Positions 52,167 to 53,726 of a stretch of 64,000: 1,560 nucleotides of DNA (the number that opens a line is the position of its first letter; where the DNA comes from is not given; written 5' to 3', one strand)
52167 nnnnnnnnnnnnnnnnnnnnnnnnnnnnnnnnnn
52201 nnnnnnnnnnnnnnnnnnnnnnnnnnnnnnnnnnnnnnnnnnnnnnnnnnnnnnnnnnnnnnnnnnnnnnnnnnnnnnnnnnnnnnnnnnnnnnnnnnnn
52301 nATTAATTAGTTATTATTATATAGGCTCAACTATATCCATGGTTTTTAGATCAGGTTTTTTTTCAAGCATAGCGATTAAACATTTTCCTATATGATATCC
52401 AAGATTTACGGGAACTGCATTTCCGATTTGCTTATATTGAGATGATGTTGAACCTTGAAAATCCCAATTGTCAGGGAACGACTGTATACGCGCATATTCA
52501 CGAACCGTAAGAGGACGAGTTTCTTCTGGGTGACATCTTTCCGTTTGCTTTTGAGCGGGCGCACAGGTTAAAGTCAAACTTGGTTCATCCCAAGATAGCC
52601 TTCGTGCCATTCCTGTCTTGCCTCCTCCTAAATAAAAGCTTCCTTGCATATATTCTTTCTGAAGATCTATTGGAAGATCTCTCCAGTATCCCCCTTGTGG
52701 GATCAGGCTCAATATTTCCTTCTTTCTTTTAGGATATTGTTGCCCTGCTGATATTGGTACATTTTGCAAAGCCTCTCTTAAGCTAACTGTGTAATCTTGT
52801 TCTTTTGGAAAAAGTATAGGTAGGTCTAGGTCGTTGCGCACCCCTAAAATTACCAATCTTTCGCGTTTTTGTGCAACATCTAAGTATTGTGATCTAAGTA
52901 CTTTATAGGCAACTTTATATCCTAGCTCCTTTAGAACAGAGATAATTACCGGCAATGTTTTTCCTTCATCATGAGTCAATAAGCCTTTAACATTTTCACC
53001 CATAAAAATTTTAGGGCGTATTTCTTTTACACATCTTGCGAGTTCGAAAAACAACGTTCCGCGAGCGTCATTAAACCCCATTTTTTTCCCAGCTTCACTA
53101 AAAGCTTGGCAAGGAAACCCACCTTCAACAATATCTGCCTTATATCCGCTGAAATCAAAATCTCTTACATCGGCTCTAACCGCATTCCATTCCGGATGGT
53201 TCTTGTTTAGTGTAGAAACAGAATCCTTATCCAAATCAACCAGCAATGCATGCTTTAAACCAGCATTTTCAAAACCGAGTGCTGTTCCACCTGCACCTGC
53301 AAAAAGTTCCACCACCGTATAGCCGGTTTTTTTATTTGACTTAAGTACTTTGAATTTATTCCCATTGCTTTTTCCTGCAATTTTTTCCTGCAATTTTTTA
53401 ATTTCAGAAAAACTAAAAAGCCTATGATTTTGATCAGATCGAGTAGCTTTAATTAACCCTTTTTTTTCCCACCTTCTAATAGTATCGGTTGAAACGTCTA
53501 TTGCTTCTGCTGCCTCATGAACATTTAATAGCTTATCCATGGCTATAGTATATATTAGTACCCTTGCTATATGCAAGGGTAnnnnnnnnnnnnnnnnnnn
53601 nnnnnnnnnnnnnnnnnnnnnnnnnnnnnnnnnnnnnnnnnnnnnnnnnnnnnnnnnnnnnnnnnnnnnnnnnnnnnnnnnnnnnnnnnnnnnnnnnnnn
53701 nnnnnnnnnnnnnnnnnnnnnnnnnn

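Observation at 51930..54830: AT-rich restriction-modification islet with REase, HTH-fused C5-MTase and a divergent Vsr, abutting the prophage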

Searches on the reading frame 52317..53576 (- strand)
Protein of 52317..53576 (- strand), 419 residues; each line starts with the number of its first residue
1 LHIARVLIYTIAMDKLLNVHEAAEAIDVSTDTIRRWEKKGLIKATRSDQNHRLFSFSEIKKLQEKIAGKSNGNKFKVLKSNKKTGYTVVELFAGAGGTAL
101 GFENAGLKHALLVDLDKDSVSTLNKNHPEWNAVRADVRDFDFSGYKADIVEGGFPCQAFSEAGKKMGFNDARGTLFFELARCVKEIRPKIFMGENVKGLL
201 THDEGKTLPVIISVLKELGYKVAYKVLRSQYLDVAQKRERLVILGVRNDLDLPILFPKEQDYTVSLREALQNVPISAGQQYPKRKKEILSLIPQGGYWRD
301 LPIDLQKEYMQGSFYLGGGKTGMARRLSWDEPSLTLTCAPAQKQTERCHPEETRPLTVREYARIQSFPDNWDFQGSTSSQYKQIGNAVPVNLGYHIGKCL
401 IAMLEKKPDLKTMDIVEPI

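Call 3: search_protein_families(library=pfam, proteins=[window:52317-53576:-], max_evalue=0.01)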
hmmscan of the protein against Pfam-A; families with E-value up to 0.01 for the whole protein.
window:52317-53576:- (419 aa): 6 families
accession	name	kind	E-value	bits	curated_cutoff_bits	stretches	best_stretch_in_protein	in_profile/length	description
PF00145.23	DNA_methylase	-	7e-82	275.9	22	1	86-400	1-322/324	C-5 cytosine-specific DNA methylase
PF00376.29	MerR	-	2.7e-10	40.4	28.2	1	21-54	4-38/38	MerR family regulatory protein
PF13411.12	MerR_1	-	2.5e-09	37.5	21.6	1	19-63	3-47/69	MerR HTH family regulatory protein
PF12728.13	HTH_17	-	3.7e-06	27.5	27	1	16-65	1-49/51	Helix-turn-helix domain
PF03602.21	Cons_hypoth95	-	0.0013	18.8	24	1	75-133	33-90/182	Conserved hypothetical protein 95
PF08220.18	HTH_DeoR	-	0.0054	16.9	21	0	11-35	9-33/57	DeoR-like helix-turn-helix domain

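Call 4: search_protein_families(library=ncbifam, proteins=[window:52317-53576:-], max_evalue=0.01)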
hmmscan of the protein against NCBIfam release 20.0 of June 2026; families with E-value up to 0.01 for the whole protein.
window:52317-53576:- (419 aa): 19 families
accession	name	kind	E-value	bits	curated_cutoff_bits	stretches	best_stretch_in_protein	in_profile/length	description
TIGR00675.1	dcm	superfamily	7.3e-78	262.5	100.65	1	88-398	1-327/329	DNA (cytosine-5-)-methyltransferase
NF007772.0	PRK10458.1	subfamily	2.9e-30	105.3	710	1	17-254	27-294/472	DNA cytosine methylase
NF047375.1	HeatShock_HspR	equivalog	3.9e-06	26.8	105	1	16-64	3-51/92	heat shock protein transcriptional repressor HspR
NF047377.1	heat_HspR_dupli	exception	4.4e-06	26.3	300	1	22-64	11-53/214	heat shock protein transcriptional repressor HspR, fused homodimer type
TIGR01764.1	excise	domain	2.7e-05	24.4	28.8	1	17-62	2-46/49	excisionase family DNA-binding protein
NF007069.0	PRK09514.1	equivalog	4.7e-05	23.4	143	1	19-72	4-58/141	Zn(2+)-responsive transcriptional regulator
NF033787.1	HTH_BldC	subfamily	6.3e-05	22.8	77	1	16-62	2-48/49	BldC family transcriptional regulator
TIGR02043.1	ZntR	equivalog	7.1e-05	23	167.95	1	17-67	2-53/131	Zn(2+)-responsive transcriptional regulator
NF011617.0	PRK15043.1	equivalog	7.2e-05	22.2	417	1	17-83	4-74/243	HTH-type transcriptional regulator MlrA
NF033518.0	transpos_IS607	equivalog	7.8e-05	22.3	110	1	21-69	2-50/187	IS607 family transposase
NF041849.1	trans_regNmlR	equivalog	0.00029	20.9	175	1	17-63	1-48/117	stress response transcriptional regulator NmlR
TIGR02044.1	CueR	equivalog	0.00037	20.6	147.4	1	17-63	1-48/127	Cu(I)-responsive transcriptional regulator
NF053740.1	TransRegTnrAGPos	equivalog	0.00038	20.6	140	1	20-70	16-66/108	hypothetical protein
NF009649.0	PRK13182.1-5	equivalog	0.00059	20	265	1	18-84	2-70/186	chromosome-anchoring protein RacA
TIGR02047.1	CadR-PbrR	equivalog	0.0013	18.7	151.45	1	19-62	3-47/127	Cd(II)/Pb(II)-responsive transcriptional regulator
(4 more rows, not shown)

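Call 11: search_solved_structures(query=window:52317-53576:-, max_evalue=1e-10)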
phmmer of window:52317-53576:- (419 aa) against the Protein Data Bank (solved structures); distinct sequences matched with E-value up to 1e-10: 43.
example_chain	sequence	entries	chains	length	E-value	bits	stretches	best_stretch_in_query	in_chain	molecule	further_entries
10mh_A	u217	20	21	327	1.6e-41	145.8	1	78-268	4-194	PROTEIN (CYTOSINE-SPECIFIC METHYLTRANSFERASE HHAI) | HaeIII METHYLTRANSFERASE | Modification methylase HhaI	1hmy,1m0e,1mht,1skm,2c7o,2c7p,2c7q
1svu_A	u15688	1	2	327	1.6e-41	145.8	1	78-268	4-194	Modification methylase HhaI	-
1fjx_A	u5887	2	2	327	1.8e-41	145.7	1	78-268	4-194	HHAI DNA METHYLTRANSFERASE | MODIFICATION METHYLASE HHAI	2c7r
2i9k_A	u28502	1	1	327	2.2e-41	145.4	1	78-268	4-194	Modification methylase HhaI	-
2uyh_A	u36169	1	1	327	3e-41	144.9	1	78-268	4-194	MODIFICATION METHYLASE HHAI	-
2zcj_A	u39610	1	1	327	4.1e-41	144.5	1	78-268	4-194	Modification methylase HhaI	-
2uz4_A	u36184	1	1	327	7.9e-41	143.5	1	78-268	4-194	MODIFICATION METHYLASE HHAI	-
2uyc_A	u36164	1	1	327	7.9e-41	143.5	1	78-268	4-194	MODIFICATION METHYLASE HHAI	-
2z6u_A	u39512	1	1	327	1e-40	143.2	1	78-268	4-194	Modification methylase HhaI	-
2z6q_A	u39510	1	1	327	1.1e-40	143.1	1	78-268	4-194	Modification methylase HhaI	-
2z6a_A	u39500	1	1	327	2.9e-40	141.7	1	78-268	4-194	Modification methylase HhaI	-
1dct_A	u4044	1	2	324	3.7e-38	134.7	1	88-257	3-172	PROTEIN (MODIFICATION METHYLASE HAEIII)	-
3ubt_Y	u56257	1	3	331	3.3e-37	131.6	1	88-257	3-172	Modification methylase HaeIII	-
8yf3_A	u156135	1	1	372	1.3e-29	106.6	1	82-390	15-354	Cytosine-specific methyltransferase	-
9ped_A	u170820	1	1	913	9e-26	93.9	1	319-405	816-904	DNA (cytosine-5)-methyltransferase 1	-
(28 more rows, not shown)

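Call 22: find_homologous_proteins(query=window:52317-53540:-, max_evalue=1e-20)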
Query window:52317-53540:- (407 aa): 8000 proteins with E <= 1e-20 among 8000 candidates; the best 120 are listed.
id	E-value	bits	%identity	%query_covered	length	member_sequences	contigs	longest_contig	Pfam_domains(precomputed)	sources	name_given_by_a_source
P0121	2.4e-274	927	100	100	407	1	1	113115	PF12728.14,PF00376.30,PF13411.13,PF00145.24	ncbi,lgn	ncbi:MAG: DNA (cytosine-5-)-methyltransferase [Patescibacteria group bacterium]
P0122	7.8e-233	791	83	100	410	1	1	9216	PF00376.30,PF13411.13,PF00145.24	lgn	-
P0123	5.9e-230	781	83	100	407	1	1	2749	PF12728.14,PF00376.30,PF13411.13,PF00145.24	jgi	jgi:DNA (cytosine-5)-methyltransferase 1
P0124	3.0e-229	779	82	100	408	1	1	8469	PF00376.30,PF13411.13,PF00145.24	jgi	-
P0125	1.2e-228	777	82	100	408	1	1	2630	PF12728.14,PF00376.30,PF13411.13,PF00145.24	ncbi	-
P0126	8.2e-226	768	81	100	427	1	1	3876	PF00376.30,PF13411.13,PF00145.24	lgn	-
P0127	5.4e-222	755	80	100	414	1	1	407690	PF00376.30,PF13411.13,PF00145.24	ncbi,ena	-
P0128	3.6e-221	752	79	100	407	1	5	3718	PF12728.14,PF00376.30,PF13411.13,PF00145.24,PF03602.22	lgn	-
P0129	4.9e-221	752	79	100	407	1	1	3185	PF12728.14,PF00376.30,PF13411.13,PF00145.24,PF03602.22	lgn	-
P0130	6.2e-221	751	78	100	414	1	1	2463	PF12728.14,PF00376.30,PF13411.13,PF00145.24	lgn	-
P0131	3.7e-218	742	77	100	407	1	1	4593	PF00376.30,PF13411.13,PF00145.24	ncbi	-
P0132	7.6e-217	738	78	100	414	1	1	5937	PF12728.14,PF00376.30,PF13411.13,PF00145.24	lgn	-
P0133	3.1e-212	723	76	100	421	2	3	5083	PF00376.30,PF13411.13,PF00145.24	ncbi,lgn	-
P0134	1.2e-211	721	74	100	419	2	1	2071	PF12728.14,PF00376.30,PF13411.13,PF00145.24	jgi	-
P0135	7.5e-211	718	74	100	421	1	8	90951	PF00376.30,PF13411.13,PF00145.24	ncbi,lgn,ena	ncbi:MAG: DNA (cytosine-5-)-methyltransferase [Patescibacteria group bacterium]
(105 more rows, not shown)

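Call 66: search_protein_families(library=padloc, proteins=[window:52317-53540:-], max_evalue=0.001)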
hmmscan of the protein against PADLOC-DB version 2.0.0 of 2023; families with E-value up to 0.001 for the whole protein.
window:52317-53540:- (407 aa): 63 families (the best 25 are shown)
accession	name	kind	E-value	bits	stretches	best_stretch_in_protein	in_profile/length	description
PDLC03330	MTase_II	-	3.8e-114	379.8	1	66-393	91-427/430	Type II methyltransferase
PDLC03272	MTase_II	-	1.5e-106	354.9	1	5-399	5-397/407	Type II methyltransferase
PDLC03378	MTase_II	-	5.9e-97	323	1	74-397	3-335/344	Type II methyltransferase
PDLC00026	DruM2|DruM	-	6.6e-77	257.3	1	74-395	5-321/336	DNA cytosine methylase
PDLC03234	MTase_II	-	8e-76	253.7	2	74-263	5-204/375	Type II methyltransferase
PDLC00033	DruM2|DruM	-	1.9e-74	249.2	1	70-393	18-365/368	DNA cytosine methylase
PDLC03307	MTase_II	-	4.9e-64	214.9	1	76-396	3-373/382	Type II methyltransferase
PDLC02650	DrmMII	-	8.5e-64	214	2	198-387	206-413/435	DrmMII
PDLC03326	MTase_II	-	1.5e-62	210.1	2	75-248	6-188/412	Type II methyltransferase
PDLC03237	MTase_II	-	9.4e-61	203.9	2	66-241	787-975/1036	Type II methyltransferase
PDLC00027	DruM2|DruM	-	1.1e-60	204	2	74-326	12-250/361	DNA cytosine methylase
PDLC00031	DruM2|DruM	-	2.8e-54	182.6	2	74-260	12-197/361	DNA cytosine methylase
PDLC02647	DrmMII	-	7.2e-51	171.4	1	73-394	118-442/447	DrmMII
PDLC00029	DruM2|DruM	-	2.3e-49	166.6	1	75-395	6-314/329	DNA cytosine methylase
PDLC02649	DrmMII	-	1.2e-46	157.5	3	134-263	115-249/422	DrmMII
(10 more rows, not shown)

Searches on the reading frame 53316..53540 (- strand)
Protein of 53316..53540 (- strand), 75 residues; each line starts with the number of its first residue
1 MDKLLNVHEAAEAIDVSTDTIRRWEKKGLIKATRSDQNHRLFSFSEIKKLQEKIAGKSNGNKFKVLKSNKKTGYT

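Call 69: predict_structure(protein=window:53316-53540:-)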
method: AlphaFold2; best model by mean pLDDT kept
length: 75 residues; sequences in the alignment: 1
mean_pLDDT: 79.7   pTM: 0.59
mean pLDDT of the five models: 79.7, 77.5, 76.3, 75.5, 74.4
residues with pLDDT >= 90: 36; 70-90: 18; 50-70: 15; < 50: 6
segments of 3 or more residues with pLDDT < 50: none
pLDDT, mean of each block of 10 residues (from residue 1): 88 92 92 84 91 69 53 54
secondary structure, 60 per line:
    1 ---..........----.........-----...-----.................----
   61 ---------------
elements in order: E4-6 H7-13 H18-26 E32-34 E40-43 H44-56

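Call 71: fold_search(model_id=the predicted structure, library=pdb)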
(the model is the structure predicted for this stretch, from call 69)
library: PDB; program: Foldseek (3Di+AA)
matches with E <= 10: 738; with E <= 0.001: 1
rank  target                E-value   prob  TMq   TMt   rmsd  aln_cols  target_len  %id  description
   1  5i44_B                9.2e-04  1.00  0.57  0.62   7.6        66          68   24  Structure of RacA-DNA complex; P21 form (released 2016-05-04)
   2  6ama_Y                1.9e-03  1.00  0.56  0.69   2.3        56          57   30  Structure of S. coelicolor/S. venezuelae BldC-smeA-ssfA complex to 3.09 Angstrom (released 2018-03-28)
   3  6ama_B                1.9e-03  1.00  0.55  0.70   2.4        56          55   30  Structure of S. coelicolor/S. venezuelae BldC-smeA-ssfA complex to 3.09 Angstrom (released 2018-03-28)
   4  5i44_A                2.7e-03  1.00  0.57  0.62   2.8        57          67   28  Structure of RacA-DNA complex; P21 form (released 2016-05-04)
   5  4r4e_B                3.0e-03  1.00  0.61  0.55   2.9        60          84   32  Structure of GlnR-DNA complex (released 2015-03-04)
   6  5d90_C                3.2e-03  1.00  0.63  0.38   2.3        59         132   27  Crystal structure of HiNmlR, a MerR family regulator lacking the sensor domain, bound to promoter DNA (released 2016-06-29)
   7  4r4e_A                3.2e-03  1.00  0.61  0.56   2.7        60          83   33  Structure of GlnR-DNA complex (released 2015-03-04)
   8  6amk_B                4.8e-03  1.00  0.54  0.74   2.4        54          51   31  Structure of Streptomyces venezuelae BldC-whiI opt complex (released 2018-03-28)
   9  6amk_A                4.8e-03  1.00  0.53  0.71   2.5        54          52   31  Structure of Streptomyces venezuelae BldC-whiI opt complex (released 2018-03-28)
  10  5d8c_B                5.5e-03  1.00  0.63  0.40   2.4        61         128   26  Crystal structure of HiNmlR, a MerR family regulator lacking the sensor domain, bound to promoter DNA (released 2016-06-29)
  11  6ama_H                5.5e-03  1.00  0.54  0.69   2.5        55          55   29  Structure of S. coelicolor/S. venezuelae BldC-smeA-ssfA complex to 3.09 Angstrom (released 2018-03-28)
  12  6ama_P                5.5e-03  1.00  0.54  0.68   2.5        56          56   28  Structure of S. coelicolor/S. venezuelae BldC-smeA-ssfA complex to 3.09 Angstrom (released 2018-03-28)
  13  5i44_K                6.3e-03  1.00  0.57  0.63   7.0        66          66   24  Structure of RacA-DNA complex; P21 form (released 2016-05-04)
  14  5i41                  6.7e-03  1.00  0.61  0.67   2.5        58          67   28  Structure of the apo RacA DNA binding domain (released 2016-05-04)
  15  5c8e_G                7.2e-03  1.00  0.62  0.19   2.3        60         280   23  Crystal structure of Thermus thermophilus CarH bound to adenosylcobalamin and a 26-bp DNA segment (released 2015-09-30)
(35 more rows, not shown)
